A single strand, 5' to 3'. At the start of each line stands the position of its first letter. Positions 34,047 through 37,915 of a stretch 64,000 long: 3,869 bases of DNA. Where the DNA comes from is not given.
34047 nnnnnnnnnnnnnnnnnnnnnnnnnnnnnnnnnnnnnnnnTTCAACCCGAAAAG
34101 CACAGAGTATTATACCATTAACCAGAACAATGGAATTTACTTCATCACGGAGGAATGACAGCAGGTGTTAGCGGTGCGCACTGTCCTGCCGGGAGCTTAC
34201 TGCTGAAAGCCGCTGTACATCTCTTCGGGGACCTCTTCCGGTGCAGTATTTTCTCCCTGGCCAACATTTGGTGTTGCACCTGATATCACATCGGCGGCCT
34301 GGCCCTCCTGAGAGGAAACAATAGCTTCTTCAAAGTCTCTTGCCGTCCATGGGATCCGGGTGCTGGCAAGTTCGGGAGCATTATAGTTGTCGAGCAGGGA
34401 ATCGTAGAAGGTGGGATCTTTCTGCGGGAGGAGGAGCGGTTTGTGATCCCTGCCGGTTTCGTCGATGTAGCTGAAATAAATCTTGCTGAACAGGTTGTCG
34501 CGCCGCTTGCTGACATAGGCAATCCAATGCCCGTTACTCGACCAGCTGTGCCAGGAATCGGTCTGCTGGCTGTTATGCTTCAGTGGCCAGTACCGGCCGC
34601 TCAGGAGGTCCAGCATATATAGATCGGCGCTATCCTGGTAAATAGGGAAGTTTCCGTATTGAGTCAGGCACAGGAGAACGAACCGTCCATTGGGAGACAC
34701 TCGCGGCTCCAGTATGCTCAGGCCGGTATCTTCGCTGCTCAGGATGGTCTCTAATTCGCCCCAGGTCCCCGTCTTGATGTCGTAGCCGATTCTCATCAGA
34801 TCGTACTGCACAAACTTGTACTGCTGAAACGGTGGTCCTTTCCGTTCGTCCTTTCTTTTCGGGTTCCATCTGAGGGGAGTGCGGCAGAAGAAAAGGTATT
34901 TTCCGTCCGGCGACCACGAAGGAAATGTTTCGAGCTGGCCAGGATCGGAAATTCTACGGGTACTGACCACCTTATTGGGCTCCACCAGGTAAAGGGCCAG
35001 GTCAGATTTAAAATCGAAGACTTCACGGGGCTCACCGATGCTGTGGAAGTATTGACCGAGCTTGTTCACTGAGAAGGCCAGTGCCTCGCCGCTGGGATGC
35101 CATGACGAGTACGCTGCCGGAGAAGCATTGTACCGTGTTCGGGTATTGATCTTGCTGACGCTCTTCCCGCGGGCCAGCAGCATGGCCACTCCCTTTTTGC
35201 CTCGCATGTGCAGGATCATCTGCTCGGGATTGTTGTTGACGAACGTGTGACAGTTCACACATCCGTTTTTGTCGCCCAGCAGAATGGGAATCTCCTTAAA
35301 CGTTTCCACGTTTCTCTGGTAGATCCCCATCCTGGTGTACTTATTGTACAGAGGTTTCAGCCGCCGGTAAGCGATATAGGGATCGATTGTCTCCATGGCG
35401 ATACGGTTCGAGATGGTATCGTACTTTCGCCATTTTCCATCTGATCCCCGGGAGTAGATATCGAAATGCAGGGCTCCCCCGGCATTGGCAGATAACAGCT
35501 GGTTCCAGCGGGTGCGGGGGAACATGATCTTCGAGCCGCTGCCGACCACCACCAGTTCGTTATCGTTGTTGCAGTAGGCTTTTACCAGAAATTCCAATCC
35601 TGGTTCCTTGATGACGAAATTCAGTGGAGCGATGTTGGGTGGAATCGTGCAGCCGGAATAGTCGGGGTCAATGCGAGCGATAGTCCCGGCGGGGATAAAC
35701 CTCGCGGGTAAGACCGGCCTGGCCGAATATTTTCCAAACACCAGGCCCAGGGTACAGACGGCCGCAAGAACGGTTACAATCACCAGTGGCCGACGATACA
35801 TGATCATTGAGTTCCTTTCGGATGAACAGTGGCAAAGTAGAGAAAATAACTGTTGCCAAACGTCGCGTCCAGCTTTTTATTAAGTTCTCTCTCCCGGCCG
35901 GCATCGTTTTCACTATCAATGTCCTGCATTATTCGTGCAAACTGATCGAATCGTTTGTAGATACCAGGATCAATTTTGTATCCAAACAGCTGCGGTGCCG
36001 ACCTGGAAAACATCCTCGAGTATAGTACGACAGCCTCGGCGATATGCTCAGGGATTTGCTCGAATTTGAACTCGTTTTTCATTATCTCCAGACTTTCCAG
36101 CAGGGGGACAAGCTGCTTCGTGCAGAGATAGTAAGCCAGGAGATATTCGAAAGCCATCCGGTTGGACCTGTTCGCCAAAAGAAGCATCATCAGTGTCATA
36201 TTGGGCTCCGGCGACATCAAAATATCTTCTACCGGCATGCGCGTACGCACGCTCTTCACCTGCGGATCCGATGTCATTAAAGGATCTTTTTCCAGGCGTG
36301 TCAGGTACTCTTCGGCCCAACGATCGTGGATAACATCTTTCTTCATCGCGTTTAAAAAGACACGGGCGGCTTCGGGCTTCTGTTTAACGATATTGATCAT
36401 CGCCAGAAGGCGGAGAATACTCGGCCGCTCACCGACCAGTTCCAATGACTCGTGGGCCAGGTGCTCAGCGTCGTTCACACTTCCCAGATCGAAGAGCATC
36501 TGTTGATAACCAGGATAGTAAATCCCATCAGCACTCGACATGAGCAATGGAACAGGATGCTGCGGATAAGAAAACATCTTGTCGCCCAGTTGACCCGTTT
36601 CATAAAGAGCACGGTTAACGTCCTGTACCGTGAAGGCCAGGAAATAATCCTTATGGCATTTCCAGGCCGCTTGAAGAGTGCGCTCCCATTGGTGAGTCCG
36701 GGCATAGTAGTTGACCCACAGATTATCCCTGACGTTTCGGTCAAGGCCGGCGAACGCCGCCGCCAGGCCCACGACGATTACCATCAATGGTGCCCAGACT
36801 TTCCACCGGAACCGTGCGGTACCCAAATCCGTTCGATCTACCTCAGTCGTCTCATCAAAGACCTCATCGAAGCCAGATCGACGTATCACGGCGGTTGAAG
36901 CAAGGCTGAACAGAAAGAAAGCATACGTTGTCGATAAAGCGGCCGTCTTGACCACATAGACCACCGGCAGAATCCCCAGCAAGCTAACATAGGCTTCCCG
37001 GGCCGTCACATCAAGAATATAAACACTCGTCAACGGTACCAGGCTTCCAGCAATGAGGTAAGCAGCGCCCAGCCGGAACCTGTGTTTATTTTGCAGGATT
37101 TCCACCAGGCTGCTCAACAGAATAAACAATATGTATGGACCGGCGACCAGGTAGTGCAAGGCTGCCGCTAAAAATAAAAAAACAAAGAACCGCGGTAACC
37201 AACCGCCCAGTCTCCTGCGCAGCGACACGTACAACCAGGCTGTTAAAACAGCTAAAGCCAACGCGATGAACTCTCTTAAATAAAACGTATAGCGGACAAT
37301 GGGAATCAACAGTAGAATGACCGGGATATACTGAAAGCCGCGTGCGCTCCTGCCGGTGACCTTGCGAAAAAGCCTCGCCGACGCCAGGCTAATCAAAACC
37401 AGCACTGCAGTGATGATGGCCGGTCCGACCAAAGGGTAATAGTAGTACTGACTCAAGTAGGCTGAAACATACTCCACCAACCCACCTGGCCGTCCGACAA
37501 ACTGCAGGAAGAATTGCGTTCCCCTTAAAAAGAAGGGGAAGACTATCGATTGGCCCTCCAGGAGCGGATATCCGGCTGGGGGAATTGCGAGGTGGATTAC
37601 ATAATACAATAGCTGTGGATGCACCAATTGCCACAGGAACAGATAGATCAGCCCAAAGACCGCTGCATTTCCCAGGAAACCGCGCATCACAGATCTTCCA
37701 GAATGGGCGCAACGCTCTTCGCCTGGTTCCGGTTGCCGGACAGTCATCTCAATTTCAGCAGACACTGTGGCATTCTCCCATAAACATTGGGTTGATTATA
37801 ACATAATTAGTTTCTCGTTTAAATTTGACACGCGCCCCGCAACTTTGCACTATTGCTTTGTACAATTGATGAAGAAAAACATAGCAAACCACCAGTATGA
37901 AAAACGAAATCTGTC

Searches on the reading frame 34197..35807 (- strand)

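Call 13: search_protein_families(library=pfam, proteins=[window:34197-35807:-], max_evalue=0.001)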
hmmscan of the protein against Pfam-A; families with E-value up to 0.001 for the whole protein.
window:34197-35807:- (536 aa): 2 families
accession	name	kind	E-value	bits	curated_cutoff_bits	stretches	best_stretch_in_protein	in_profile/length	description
PF07676.18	PD40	-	1.1e-14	54.3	20.9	1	285-310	3-28/38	WD40-like Beta Propeller Repeat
PF00930.27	DPPIV_N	-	3.8e-05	23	22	0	390-440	19-66/354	Dipeptidyl peptidase IV (DPP IV) N-terminal region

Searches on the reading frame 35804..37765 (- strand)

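Call 13: search_protein_families(library=pfam, proteins=[window:35804-37765:-], max_evalue=0.001)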
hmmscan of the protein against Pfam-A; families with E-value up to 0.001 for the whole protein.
window:35804-37765:- (653 aa): 1 family
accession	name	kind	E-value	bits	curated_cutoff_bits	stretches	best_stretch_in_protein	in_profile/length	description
PF19529.4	DUF6057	-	1.4e-87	295.4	29.8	1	79-644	38-566/569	Family of unknown function (DUF6057)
